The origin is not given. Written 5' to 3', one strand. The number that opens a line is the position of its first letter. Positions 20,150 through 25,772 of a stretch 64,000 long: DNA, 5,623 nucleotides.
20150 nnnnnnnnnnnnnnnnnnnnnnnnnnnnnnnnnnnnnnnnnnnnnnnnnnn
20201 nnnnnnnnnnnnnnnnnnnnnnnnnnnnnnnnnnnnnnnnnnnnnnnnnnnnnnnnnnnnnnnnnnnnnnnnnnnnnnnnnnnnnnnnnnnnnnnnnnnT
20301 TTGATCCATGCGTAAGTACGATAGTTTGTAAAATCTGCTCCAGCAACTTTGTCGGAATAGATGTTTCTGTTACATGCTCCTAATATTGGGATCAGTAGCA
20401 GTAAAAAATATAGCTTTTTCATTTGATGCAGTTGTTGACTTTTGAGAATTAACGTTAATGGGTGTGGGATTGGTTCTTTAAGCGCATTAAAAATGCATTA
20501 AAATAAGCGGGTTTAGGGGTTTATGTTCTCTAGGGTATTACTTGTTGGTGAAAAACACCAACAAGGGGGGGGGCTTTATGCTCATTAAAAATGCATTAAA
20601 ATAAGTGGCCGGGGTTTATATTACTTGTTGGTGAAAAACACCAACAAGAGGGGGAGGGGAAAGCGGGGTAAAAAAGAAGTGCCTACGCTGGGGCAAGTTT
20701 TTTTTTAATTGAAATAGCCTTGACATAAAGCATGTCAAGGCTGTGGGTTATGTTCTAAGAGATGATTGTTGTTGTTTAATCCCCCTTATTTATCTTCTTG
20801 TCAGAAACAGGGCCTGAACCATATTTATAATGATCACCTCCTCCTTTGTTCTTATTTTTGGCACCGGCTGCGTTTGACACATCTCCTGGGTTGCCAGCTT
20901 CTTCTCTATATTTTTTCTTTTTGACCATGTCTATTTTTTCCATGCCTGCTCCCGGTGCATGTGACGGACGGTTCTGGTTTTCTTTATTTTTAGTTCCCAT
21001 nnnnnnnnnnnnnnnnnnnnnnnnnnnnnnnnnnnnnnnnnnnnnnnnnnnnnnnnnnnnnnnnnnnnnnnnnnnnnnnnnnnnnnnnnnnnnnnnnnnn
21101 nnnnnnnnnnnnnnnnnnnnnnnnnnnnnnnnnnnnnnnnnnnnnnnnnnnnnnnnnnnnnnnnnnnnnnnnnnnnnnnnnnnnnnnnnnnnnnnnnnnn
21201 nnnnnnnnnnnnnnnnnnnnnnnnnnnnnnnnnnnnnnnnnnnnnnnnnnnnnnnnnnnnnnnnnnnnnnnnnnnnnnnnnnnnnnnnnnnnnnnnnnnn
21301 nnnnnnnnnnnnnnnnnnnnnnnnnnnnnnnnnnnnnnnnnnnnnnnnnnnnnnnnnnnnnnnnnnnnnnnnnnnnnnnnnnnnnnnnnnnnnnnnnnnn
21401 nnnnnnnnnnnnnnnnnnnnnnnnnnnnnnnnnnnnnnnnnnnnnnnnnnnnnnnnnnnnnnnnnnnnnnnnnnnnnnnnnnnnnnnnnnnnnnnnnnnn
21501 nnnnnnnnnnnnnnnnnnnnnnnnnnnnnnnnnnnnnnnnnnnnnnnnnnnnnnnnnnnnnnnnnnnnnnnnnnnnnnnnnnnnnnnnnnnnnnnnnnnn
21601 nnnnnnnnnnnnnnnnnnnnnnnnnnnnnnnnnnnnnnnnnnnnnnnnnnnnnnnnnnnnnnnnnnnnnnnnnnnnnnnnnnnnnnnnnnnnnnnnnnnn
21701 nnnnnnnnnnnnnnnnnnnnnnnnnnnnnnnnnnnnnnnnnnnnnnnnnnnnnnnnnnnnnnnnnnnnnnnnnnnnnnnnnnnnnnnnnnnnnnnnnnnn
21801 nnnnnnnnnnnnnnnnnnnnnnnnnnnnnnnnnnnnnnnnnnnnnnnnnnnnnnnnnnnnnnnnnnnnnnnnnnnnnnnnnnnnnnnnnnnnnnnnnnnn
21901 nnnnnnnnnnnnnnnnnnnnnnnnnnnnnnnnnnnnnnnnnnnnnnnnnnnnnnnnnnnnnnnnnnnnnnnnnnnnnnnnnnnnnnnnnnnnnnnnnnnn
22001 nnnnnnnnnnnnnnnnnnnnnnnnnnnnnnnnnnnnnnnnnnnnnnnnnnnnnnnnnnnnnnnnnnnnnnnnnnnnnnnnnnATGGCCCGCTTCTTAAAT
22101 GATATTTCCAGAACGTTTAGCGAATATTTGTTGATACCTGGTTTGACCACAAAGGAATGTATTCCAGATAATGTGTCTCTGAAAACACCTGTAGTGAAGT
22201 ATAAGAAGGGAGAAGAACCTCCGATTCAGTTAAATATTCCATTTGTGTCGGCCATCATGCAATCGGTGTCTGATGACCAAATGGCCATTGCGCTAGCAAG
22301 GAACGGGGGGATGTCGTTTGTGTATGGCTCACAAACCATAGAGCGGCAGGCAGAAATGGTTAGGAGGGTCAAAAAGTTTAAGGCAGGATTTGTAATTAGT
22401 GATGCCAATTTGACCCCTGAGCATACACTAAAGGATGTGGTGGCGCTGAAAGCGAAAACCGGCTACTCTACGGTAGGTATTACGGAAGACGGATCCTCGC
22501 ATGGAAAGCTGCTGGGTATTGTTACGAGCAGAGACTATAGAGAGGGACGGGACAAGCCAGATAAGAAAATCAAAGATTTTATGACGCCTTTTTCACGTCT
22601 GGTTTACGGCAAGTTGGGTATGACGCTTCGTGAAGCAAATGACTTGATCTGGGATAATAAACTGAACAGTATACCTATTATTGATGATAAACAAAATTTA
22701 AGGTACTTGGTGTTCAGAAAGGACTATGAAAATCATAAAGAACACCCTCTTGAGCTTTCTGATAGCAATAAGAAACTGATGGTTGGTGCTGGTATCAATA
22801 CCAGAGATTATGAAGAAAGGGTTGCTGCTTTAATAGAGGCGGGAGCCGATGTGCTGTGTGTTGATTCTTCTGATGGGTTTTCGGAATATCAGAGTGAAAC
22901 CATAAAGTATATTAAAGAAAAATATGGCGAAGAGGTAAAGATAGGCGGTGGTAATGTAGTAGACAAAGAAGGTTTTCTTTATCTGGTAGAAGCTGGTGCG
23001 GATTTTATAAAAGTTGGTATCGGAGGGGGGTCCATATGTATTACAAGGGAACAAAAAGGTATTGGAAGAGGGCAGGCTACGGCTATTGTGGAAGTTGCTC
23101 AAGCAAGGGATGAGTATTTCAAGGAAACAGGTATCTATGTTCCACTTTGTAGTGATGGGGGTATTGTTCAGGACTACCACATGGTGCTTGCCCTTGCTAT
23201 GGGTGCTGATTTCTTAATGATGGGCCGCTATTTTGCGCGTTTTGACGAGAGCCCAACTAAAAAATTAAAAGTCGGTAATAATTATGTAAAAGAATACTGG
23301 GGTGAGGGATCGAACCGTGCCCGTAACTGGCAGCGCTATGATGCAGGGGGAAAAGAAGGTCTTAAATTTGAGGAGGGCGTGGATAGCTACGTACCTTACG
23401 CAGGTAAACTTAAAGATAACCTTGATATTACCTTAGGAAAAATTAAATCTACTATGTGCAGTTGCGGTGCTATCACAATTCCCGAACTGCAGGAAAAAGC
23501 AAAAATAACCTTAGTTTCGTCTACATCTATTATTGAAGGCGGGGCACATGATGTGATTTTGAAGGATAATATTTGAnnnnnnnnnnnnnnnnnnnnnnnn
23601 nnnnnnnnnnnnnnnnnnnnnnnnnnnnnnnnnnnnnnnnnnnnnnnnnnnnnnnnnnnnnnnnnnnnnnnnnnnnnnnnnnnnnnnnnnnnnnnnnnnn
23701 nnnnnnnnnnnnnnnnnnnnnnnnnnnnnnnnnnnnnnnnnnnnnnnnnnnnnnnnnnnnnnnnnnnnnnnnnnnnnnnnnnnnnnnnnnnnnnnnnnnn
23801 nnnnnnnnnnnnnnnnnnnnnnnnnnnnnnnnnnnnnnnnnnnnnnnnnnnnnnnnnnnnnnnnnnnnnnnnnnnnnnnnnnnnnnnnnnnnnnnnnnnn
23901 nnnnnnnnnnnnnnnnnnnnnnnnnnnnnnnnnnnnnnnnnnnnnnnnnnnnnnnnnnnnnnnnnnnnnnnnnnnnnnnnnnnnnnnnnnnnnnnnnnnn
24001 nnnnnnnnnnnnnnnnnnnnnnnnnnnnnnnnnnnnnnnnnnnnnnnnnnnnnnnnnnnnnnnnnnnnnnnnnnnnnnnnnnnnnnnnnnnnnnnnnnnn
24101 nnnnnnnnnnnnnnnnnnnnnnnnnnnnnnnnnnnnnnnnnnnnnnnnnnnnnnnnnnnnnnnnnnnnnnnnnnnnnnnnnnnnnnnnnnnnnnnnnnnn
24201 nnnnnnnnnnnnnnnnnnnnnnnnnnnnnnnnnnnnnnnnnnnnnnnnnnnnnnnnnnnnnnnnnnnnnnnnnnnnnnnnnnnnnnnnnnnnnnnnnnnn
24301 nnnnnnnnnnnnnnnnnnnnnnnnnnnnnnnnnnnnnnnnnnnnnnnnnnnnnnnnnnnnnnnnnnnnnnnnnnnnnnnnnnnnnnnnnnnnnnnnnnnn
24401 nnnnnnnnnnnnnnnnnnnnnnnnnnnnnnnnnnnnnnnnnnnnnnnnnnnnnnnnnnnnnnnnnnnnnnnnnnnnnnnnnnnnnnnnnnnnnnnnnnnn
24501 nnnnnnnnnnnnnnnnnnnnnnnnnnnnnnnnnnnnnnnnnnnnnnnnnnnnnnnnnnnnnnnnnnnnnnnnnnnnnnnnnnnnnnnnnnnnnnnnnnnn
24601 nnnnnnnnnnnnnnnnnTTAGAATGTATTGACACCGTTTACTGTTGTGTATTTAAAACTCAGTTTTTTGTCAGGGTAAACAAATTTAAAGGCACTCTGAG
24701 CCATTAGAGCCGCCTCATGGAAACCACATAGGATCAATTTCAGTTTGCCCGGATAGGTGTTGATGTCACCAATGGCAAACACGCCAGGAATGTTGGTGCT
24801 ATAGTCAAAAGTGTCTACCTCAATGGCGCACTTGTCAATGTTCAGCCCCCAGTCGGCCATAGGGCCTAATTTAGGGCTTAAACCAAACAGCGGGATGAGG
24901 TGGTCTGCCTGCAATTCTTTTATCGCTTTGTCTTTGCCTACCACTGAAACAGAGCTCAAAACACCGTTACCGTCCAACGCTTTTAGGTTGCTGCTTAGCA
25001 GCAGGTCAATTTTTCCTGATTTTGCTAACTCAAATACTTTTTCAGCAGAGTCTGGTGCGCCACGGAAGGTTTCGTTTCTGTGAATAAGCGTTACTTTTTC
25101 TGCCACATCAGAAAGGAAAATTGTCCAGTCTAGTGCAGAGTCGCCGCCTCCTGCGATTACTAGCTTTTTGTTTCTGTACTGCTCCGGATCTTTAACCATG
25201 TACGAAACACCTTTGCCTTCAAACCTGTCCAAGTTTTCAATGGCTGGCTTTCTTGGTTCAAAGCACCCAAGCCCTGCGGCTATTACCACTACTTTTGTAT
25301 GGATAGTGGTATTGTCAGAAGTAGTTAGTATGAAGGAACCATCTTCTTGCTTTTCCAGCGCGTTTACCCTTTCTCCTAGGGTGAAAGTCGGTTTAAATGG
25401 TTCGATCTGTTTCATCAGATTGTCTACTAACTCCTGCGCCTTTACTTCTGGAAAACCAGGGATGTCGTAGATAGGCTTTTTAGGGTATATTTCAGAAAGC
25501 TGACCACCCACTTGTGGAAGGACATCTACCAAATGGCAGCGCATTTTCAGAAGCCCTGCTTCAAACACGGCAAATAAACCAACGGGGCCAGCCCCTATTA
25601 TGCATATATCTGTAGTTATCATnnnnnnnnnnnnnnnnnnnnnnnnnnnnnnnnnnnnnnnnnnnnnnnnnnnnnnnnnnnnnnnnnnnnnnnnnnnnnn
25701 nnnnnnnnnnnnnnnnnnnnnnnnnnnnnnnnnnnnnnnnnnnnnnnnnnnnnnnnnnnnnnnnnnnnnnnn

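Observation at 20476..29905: Second repeat family built around the palindrome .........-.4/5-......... plus a G/C-run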

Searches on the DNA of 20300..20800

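Call 63: search_rna_families(source=window, start=20300, end=20800, threshold=evalue, max_evalue=1)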
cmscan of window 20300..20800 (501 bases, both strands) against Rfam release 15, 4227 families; matches with E-value up to 1: 1.
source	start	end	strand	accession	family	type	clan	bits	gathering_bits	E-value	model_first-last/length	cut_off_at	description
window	20667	20743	-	RF02064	STnc370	Gene; sRNA;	-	24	54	0.77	1-71/71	no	Enterobacterial sRNA STnc370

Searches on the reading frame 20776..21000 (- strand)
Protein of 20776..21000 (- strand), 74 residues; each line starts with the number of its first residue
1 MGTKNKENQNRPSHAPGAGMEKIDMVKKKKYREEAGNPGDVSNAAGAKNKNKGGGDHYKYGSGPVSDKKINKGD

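Call 13: search_protein_families(library=pfam, proteins=[window:20776-21000:-], max_evalue=0.01)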
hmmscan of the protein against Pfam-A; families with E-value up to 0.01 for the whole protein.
window:20776-21000:- (74 aa): 0 families

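Call 71: search_protein_families(library=padloc, proteins=[window:20776-21000:-], max_evalue=0.001)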
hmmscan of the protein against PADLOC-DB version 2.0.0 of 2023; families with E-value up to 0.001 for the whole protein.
window:20776-21000:- (74 aa): 0 families

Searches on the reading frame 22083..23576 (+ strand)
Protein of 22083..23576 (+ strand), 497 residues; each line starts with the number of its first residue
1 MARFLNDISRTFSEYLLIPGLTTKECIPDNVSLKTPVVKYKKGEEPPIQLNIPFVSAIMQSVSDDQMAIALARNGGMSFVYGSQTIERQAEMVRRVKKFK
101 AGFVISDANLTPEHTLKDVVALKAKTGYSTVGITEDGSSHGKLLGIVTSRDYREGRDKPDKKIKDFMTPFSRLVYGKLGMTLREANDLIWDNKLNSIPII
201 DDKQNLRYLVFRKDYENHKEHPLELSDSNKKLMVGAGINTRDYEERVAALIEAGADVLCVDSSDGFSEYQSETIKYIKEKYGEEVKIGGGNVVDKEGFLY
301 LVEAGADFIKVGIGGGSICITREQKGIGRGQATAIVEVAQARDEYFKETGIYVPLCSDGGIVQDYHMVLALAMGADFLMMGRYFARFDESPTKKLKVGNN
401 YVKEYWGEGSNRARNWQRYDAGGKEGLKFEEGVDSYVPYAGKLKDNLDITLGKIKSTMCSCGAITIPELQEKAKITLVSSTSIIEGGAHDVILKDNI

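Call 13: search_protein_families(library=pfam, proteins=[window:22083-23576:+], max_evalue=0.01)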
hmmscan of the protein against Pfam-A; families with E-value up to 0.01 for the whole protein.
window:22083-23576:+ (497 aa): 5 families
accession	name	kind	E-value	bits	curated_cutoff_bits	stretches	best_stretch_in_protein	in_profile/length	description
PF00478.31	IMPDH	-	2.9e-111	372.3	25.6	1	11-489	3-345/345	IMP dehydrogenase / GMP reductase domain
PF01070.24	FMN_dh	-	1.3e-05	24.8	24.9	1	272-384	208-305/350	FMN-dependent dehydrogenase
PF01645.23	Glu_synthase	-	3.1e-05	23.7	20.4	1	276-382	200-305/369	Conserved region in glutamate synthase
PF00571.33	CBS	-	5.3e-05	23.9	24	0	110-152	12-51/57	CBS domain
PF03060.21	NMO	-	0.00014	21.8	28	0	301-395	152-236/331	Nitronate monooxygenase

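Call 29: find_encoding_contigs(protein=window:22083-23576:+, flank=10000, max_places=6)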
Protein window:22083-23576:+ (497 aa): no gene with exactly this product is on record in the collection.

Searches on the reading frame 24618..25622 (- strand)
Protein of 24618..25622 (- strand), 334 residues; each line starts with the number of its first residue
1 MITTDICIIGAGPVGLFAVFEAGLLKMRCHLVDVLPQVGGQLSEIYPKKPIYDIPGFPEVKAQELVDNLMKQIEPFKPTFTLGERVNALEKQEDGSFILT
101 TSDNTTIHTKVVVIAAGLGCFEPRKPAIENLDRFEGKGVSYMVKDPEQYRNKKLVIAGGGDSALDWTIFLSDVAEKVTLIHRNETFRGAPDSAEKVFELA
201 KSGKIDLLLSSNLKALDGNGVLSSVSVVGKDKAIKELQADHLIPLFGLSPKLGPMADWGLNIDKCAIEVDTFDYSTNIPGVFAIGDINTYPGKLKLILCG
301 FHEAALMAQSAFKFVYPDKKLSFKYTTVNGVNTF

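Call 13: search_protein_families(library=pfam, proteins=[window:24618-25622:-], max_evalue=0.01)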
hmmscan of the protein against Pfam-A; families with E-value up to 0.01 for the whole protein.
window:24618-25622:- (334 aa): 6 families
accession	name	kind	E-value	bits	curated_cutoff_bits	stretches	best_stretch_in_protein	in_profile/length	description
PF07992.20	Pyr_redox_2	-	2.6e-27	96.4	26.1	1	5-291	2-278/291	Pyridine nucleotide-disulphide oxidoreductase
PF13738.12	Pyr_redox_3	-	1.7e-20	74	30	1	60-285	78-305/305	Pyridine nucleotide-disulphide oxidoreductase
PF00070.33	Pyr_redox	-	9.1e-13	49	22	1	153-226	1-78/82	Pyridine nucleotide-disulphide oxidoreductase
PF03486.20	HI0933_like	-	1.2e-10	41.7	50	1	57-117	102-163/244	HI0933-like protein Rossmann domain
PF01266.30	DAO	-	0.00022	21.3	27.9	0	61-143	147-231/353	FAD dependent oxidoreductase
PF00743.25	FMO-like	-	0.0029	16.5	22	1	127-185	158-217/532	Flavin-binding monooxygenase-like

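Call 30: find_encoding_contigs(protein=window:24618-25622:-, flank=10000, max_places=4)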
Protein window:24618-25622:- (334 aa): no gene with exactly this product is on record in the collection.
